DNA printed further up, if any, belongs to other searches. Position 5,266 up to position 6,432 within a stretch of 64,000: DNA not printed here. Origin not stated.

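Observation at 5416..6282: Polyamine-metabolism theme: agmatinase/arginase-family ureohydrolase (5416-6282) plus AdoMetDC-like gene (48328-48693) whose SD is buried in a stem-loop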

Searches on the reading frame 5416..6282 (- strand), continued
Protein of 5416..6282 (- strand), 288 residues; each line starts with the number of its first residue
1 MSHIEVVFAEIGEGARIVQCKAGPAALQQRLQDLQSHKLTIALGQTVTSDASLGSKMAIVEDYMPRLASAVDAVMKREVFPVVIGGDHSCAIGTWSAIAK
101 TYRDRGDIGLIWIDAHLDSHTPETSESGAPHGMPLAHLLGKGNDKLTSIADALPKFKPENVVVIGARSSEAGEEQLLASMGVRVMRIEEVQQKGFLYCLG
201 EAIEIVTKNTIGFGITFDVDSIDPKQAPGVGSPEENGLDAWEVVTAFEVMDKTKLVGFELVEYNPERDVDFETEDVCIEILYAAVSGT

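Call 75: find_encoding_contigs(protein=P0129, flank=8000, max_places=2)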
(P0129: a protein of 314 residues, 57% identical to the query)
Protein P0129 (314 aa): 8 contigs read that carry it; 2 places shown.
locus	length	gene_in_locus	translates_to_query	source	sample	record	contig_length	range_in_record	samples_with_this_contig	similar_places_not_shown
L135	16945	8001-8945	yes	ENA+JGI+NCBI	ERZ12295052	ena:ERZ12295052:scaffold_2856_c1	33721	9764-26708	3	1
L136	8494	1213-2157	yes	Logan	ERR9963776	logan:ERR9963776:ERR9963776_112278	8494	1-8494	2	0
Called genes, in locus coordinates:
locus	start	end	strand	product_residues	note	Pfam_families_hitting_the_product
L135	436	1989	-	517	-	PF13541:ChlI, PF00158:Sigma54_activat (faint), PF01078:Mg_chelatase, PF07728:AAA_5 (faint), PF00493:MCM, PF13335:Mg_chelatase_C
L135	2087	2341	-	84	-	PF04380:BMFP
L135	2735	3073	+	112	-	PF00543:P-II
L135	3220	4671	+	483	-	PF00909:Ammonium_transp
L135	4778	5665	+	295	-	PF01925:TauE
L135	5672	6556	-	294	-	PF00126:HTH_1, PF03466:LysR_substrate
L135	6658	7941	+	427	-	PF00202:Aminotran_3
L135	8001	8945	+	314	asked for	PF00491:Arginase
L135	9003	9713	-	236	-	PF02586:SRAP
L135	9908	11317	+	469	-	PF00563:EAL, PF08668:HDOD (weak)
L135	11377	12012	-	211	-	PF14083:PGDYG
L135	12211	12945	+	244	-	PF07317:PilZN, PF07238:PilZ (weak)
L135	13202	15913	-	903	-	-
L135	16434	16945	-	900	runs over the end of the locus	PF07715:Plug, PF00593:TonB_dep_Rec_b-barrel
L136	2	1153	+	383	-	?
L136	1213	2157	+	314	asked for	PF00491:Arginase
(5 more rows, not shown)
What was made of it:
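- On L-arginase (RocF; NCBIfam TIGR01229): P0129 follows an Aminotran_3 gene with a LysR regulator (call 75).
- Homolog P0129 follows a class-III aminotransferase gene (call 75).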

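Call 84: find_related_loci(query=window:5416-6282:-, collection=viral_contigs, flank=3000)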
Query window:5416-6282:- (288 aa) in viral_contigs; peptide patterns used: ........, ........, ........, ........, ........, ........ (x = any residue, [..] = any of these).
5 stretches matched a pattern, but none encodes a relative of the query by tblastn (E <= 1e-3).
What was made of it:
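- Tried and rejected: It found nothing (call 84).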

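Call 87: find_related_loci(query=A7, collection=viral_contigs, flank=5000)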
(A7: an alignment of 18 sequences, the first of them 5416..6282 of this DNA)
Query A7 (288 aa) in viral_contigs; peptide patterns used: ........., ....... (x = any residue, [..] = any of these).
28 stretches matched a pattern; 3 encode a relative of the query (tblastn E <= 1e-3); 3 distinct loci.
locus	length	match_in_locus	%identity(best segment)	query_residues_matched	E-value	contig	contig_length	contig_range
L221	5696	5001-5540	32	75-266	5e-24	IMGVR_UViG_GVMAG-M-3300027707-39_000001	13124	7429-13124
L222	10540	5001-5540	33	75-266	9e-24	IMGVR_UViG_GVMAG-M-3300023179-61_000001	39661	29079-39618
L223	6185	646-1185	33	75-266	2e-23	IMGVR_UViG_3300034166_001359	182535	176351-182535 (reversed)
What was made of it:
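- Tried and rejected: The profile scan found only 3 distant loci, two of them giant-virus MAGs (call 87).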

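Call 97: find_encoding_contigs(protein=P0229, flank=5000, max_places=2)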
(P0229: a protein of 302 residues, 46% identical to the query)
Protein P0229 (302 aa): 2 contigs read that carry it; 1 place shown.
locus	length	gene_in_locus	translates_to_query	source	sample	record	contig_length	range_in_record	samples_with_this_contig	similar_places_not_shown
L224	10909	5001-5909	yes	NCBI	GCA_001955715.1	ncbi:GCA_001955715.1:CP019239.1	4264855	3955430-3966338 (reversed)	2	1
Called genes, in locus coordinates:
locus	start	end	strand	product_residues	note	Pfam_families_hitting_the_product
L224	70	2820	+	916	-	PF00133:tRNA-synt_1, PF01406:tRNA-synt_1e (faint), PF09334:tRNA-synt_1g, PF13603:tRNA-synt_1_2, PF00133:tRNA-synt_1 (weak), PF08264:Anticodon_1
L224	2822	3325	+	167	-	PF04390:LptE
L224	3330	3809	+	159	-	PF13404:HTH_AsnC-type, PF13412:HTH_24, PF01037:AsnC_trans_reg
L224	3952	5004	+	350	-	PF02423:OCD_Mu_crystall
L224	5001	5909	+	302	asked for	PF00491:Arginase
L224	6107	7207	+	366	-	PF06144:DNA_pol3_delta (weak), PF14840:DNA_pol3_delt_C (weak)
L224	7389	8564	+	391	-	PF24521:Ank_KRIT1 (faint), PF00023:Ank (faint), PF13606:Ank_3 (faint), PF13637:Ank_4 (faint), PF12796:Ank_2, PF13857:Ank_5 (weak), PF12796:Ank_2, PF13857:Ank_5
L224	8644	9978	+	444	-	PF00171:Aldedh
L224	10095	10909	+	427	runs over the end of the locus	PF08886:GshA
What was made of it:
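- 5416..6282 (-): Arginase-family Mn ureohydrolase, 288 aa; predicted L-arginase (arginine -> ornithine + urea). Clade members in bacteria are adjacent to an Aminotran_3 gene or to ornithine cyclodeaminase (calls 75, 97).
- On L-arginase (RocF; NCBIfam TIGR01229): P0229 overlaps the ornithine cyclodeaminase gene (call 97).
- Rhodoferax homolog P0229 overlaps an ornithine cyclodeaminase gene (call 97). Its bacterial clade-mates are operonic with ornithine cyclodeaminase or an aminotransferase (calls 75, 97).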
